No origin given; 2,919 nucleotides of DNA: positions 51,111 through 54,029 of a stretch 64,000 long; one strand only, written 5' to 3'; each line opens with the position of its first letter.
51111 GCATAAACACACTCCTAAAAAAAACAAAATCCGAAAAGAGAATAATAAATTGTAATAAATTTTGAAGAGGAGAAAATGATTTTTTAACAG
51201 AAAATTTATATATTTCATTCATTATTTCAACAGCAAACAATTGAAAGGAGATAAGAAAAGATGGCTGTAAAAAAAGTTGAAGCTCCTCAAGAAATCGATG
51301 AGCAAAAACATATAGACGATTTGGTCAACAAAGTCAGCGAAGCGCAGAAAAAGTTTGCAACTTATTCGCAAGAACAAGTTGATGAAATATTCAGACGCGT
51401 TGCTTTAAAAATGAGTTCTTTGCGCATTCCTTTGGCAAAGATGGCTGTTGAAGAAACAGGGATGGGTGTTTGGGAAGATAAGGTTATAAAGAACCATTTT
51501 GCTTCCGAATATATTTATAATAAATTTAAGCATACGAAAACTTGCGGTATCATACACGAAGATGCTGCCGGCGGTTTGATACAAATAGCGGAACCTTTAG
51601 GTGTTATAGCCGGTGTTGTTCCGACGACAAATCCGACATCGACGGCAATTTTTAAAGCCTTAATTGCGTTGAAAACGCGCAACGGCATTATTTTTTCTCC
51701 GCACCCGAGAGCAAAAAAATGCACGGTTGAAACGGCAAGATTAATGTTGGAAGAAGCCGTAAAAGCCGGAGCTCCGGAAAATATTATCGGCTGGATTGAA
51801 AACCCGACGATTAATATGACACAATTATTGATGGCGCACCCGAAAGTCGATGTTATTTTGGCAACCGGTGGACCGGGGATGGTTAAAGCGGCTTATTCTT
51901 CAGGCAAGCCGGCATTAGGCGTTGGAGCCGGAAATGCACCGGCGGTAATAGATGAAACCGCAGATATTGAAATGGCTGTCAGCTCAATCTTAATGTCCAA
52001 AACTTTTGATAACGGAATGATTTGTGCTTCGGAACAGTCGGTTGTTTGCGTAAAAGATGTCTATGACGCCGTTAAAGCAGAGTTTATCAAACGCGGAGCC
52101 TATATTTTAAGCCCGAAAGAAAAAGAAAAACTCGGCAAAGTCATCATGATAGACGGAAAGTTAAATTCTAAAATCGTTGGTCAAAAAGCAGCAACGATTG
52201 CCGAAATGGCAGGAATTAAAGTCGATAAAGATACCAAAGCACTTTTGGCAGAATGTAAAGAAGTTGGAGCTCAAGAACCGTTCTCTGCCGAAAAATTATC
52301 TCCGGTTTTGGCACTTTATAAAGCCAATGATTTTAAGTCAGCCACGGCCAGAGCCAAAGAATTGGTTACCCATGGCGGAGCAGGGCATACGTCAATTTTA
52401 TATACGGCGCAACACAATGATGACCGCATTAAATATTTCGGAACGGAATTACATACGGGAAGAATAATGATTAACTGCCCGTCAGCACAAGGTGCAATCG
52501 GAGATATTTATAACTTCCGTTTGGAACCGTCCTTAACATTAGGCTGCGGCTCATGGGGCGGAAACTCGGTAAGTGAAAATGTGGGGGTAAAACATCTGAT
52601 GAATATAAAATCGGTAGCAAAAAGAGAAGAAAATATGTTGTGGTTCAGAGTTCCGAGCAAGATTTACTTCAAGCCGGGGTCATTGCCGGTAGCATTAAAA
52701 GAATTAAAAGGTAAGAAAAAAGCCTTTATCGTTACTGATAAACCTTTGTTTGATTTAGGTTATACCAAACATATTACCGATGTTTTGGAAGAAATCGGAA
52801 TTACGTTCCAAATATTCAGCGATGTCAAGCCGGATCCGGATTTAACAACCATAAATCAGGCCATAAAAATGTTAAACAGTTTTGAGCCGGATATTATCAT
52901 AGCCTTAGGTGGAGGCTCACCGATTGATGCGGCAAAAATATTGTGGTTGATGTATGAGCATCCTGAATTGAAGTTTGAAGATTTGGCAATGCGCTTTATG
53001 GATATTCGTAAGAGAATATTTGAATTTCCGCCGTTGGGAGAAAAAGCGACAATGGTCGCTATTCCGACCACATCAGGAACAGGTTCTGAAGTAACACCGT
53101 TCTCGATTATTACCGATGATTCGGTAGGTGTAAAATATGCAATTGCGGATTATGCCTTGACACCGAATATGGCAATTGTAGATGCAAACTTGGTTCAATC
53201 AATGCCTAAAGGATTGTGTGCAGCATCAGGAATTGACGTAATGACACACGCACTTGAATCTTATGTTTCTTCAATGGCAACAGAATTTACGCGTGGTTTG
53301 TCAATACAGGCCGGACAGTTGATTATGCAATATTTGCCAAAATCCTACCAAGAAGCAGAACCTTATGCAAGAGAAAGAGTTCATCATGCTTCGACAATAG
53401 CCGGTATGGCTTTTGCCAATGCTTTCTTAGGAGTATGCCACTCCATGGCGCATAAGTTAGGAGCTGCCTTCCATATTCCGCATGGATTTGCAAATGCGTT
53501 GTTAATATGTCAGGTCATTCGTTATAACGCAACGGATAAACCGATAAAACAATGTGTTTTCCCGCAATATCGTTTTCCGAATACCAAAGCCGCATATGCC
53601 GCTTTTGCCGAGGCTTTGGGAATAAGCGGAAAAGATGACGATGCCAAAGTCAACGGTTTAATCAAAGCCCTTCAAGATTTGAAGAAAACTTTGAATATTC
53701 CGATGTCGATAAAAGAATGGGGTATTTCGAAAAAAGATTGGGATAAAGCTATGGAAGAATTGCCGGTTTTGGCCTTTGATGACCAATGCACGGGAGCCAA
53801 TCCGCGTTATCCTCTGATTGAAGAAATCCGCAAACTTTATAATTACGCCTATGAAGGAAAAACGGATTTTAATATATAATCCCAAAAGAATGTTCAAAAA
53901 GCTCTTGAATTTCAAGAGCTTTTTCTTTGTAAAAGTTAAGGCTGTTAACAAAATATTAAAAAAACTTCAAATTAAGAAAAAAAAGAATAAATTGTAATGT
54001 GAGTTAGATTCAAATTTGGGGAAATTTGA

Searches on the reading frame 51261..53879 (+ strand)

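Call 78: search_protein_families(library=pfam, proteins=[window:51261-53879:+], max_evalue=0.001)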
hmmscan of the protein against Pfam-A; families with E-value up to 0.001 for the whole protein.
window:51261-53879:+ (872 aa): 4 families
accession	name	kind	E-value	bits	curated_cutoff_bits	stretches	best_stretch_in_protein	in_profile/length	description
PF25137.1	ADH_Fe_C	-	4.4e-51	173.8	27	1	654-864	2-194/194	Fe-containing alcohol dehydrogenase family, C-terminal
PF00465.25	Fe-ADH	-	1.3e-46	158.7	31.3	1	465-641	1-167/168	Iron-containing alcohol dehydrogenase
PF00171.27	Aldedh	-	1.1e-27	97.1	23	1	14-409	27-427/461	Aldehyde dehydrogenase family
PF13685.12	Fe-ADH_2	-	1.2e-08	35.5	28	1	476-561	11-93/149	Iron-containing alcohol dehydrogenase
